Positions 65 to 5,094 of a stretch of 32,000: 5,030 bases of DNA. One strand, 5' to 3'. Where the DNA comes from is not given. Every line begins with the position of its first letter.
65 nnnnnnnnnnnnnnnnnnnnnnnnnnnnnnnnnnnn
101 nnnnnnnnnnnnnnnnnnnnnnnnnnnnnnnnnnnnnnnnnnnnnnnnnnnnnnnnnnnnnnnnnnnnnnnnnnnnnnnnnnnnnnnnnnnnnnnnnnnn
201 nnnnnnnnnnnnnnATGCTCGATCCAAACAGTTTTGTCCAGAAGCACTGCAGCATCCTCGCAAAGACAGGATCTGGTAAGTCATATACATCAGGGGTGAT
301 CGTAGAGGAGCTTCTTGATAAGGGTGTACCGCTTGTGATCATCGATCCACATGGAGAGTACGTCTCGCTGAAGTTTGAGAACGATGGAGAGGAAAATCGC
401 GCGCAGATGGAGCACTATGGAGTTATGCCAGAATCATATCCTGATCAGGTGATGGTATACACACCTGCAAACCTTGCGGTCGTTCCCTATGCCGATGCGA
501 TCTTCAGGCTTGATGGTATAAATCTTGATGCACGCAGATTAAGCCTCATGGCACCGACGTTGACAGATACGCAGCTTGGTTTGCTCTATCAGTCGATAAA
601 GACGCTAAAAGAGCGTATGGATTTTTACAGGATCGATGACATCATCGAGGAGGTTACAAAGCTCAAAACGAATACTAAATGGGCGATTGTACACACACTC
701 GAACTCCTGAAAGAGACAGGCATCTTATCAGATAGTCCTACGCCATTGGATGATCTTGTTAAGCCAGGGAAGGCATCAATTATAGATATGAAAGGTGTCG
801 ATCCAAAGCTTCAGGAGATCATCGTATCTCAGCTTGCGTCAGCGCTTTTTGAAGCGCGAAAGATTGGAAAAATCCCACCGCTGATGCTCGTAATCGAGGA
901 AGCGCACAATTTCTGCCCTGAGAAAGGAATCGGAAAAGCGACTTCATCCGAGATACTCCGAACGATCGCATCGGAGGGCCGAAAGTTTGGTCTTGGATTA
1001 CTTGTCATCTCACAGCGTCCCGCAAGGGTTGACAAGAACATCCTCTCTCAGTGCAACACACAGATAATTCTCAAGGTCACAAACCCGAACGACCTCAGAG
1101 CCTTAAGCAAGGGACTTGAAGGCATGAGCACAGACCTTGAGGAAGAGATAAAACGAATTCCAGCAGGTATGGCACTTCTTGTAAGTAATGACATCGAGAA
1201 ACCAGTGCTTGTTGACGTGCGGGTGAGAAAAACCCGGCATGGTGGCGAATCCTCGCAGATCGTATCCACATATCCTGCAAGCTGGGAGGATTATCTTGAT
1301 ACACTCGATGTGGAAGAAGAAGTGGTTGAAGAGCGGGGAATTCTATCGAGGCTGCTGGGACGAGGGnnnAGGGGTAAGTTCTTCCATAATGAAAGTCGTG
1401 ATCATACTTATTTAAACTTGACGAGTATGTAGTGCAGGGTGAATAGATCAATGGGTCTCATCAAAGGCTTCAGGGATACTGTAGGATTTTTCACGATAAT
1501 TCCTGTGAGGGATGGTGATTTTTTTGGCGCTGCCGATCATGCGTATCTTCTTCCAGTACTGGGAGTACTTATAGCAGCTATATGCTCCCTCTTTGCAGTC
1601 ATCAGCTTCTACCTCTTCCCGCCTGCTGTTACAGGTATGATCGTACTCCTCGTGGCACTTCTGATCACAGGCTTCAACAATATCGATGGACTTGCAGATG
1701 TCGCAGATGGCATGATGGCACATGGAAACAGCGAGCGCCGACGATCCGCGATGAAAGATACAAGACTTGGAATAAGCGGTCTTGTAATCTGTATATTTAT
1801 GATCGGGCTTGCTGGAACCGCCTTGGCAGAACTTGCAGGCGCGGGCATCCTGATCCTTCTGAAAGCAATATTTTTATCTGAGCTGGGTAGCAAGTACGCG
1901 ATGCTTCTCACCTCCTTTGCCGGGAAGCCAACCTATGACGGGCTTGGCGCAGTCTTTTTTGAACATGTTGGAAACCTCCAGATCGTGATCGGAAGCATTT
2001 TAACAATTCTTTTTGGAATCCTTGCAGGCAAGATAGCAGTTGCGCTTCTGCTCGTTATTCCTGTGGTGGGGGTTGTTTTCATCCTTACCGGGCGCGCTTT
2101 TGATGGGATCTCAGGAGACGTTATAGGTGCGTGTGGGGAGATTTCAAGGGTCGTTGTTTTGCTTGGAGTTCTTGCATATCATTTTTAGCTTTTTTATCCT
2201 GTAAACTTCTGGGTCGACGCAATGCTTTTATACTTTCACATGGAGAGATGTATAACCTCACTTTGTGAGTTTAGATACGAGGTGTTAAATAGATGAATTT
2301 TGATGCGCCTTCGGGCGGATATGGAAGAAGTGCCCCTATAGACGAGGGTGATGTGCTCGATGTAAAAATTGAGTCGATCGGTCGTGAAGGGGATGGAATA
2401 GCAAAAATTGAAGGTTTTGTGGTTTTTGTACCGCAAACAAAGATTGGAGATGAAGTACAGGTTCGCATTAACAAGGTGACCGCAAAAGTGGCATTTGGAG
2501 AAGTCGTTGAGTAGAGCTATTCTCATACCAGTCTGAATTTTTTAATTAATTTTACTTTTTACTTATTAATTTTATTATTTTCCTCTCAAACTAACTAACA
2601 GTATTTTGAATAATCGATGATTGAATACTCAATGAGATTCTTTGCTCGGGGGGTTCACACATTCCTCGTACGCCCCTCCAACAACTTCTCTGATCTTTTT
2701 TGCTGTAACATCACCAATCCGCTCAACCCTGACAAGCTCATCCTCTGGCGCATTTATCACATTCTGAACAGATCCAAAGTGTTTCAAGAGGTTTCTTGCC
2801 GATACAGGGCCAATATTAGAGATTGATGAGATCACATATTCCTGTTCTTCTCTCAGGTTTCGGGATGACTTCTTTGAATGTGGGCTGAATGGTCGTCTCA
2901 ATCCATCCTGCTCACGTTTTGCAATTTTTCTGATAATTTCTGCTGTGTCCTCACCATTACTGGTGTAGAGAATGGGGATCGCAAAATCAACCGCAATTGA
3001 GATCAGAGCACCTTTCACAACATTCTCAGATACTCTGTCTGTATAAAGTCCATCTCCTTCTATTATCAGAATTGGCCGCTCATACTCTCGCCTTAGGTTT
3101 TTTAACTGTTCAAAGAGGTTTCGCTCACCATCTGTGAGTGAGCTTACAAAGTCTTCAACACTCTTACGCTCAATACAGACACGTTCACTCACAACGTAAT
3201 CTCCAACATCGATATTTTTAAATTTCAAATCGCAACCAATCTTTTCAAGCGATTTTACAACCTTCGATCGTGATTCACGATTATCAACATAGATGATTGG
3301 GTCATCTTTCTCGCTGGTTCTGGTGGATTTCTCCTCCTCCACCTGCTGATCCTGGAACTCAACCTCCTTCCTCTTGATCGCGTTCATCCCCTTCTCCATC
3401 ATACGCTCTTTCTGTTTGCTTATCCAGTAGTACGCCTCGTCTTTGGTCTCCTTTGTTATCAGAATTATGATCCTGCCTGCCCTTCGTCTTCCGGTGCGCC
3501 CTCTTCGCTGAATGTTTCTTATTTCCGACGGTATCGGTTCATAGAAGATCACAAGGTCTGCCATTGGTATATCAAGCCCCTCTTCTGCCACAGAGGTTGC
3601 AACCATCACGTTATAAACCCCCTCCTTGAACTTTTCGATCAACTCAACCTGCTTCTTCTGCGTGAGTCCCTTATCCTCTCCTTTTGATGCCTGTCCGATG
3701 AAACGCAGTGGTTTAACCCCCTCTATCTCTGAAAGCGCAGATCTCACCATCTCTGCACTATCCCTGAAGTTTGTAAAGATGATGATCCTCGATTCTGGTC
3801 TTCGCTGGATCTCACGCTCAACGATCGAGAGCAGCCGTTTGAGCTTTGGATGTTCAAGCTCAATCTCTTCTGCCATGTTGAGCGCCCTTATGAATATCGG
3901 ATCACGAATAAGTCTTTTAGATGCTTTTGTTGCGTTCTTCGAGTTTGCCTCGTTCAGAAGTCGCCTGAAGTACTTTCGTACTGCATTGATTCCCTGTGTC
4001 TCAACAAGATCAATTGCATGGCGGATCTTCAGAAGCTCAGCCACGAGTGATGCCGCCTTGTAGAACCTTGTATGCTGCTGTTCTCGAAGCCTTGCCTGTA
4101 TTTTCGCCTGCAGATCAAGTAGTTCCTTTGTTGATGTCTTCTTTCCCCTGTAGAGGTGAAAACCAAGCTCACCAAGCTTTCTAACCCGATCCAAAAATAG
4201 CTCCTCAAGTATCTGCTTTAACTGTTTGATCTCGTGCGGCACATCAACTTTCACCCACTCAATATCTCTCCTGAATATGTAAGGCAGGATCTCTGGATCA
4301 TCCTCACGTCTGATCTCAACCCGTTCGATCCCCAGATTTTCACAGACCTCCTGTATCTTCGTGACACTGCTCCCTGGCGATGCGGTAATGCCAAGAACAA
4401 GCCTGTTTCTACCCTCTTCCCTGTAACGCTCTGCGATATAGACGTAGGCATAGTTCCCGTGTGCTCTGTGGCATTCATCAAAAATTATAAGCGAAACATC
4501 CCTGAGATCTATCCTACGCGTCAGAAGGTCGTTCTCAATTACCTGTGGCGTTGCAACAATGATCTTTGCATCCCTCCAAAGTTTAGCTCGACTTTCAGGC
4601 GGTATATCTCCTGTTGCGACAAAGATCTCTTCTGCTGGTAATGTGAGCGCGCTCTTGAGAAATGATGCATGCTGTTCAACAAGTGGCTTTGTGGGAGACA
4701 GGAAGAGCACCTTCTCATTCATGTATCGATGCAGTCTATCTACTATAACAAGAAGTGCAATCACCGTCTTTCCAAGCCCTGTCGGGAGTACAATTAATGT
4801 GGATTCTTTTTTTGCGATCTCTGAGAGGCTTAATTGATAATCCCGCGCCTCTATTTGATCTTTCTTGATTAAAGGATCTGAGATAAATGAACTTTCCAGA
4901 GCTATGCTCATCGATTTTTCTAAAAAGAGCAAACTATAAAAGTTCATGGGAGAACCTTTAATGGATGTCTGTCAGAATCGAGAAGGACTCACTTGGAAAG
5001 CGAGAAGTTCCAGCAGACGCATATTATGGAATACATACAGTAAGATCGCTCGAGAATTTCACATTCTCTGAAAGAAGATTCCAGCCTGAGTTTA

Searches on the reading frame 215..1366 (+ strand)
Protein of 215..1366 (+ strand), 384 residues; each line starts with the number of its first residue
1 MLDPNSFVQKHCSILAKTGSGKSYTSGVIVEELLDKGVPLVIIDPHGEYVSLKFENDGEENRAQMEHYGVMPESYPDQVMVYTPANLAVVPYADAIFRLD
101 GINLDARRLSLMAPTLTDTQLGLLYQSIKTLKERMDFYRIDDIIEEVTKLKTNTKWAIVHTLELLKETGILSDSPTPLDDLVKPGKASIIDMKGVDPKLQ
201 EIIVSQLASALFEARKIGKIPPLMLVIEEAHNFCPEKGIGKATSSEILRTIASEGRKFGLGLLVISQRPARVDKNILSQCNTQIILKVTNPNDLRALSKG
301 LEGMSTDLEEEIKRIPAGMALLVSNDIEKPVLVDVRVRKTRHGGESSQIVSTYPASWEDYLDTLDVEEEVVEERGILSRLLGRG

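Call 85: search_protein_families(library=pfam, proteins=[window:215-1366:+], max_evalue=1e-12)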
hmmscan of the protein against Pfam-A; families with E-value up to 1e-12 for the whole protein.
window:215-1366:+ (384 aa): 1 family
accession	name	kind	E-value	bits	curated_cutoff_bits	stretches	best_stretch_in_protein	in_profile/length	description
PF01935.23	DUF87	-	1.3e-39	137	23.2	1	2-208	16-217/220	Helicase HerA, central domain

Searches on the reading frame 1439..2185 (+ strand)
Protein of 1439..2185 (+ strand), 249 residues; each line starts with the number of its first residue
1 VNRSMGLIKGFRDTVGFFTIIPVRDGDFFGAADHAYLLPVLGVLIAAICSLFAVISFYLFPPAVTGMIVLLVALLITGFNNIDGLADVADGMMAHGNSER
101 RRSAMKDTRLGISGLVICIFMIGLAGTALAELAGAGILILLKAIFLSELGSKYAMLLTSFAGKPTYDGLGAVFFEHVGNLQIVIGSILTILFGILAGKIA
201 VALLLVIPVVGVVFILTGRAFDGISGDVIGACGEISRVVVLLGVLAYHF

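Call 85: search_protein_families(library=pfam, proteins=[window:1439-2185:+], max_evalue=1e-12)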
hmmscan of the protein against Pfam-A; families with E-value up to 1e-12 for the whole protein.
window:1439-2185:+ (249 aa): 1 family
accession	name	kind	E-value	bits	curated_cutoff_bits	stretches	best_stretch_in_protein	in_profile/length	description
PF02654.20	CobS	-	4.2e-36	125.5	23.2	1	15-242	2-207/207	Cobalamin-5-phosphate synthase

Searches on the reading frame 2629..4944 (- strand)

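Call 85: search_protein_families(library=pfam, proteins=[window:2629-4944:-], max_evalue=1e-12)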
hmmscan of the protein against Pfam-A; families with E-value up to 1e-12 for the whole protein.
window:2629-4944:- (771 aa): 5 families
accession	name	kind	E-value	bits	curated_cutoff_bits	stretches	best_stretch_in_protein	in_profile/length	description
PF02732.21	ERCC4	-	3e-32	111.9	24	1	553-673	1-139/140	ERCC4 domain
PF00271.37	Helicase_C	-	5.8e-26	91.3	23.5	1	373-487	4-109/110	Helicase conserved C-terminal domain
PF00270.35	DEAD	-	4.3e-24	85.6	26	1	39-195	7-165/167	DEAD/DEAH box helicase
PF21210.2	RNA_helicase_helical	-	5.8e-20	71.9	27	1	249-354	3-106/108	Putative ATP-dependent RNA helicase, helical bundle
PF04851.21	ResIII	-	9.7e-20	71.6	22.5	1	34-190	5-162/164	Type III restriction enzyme, res subunit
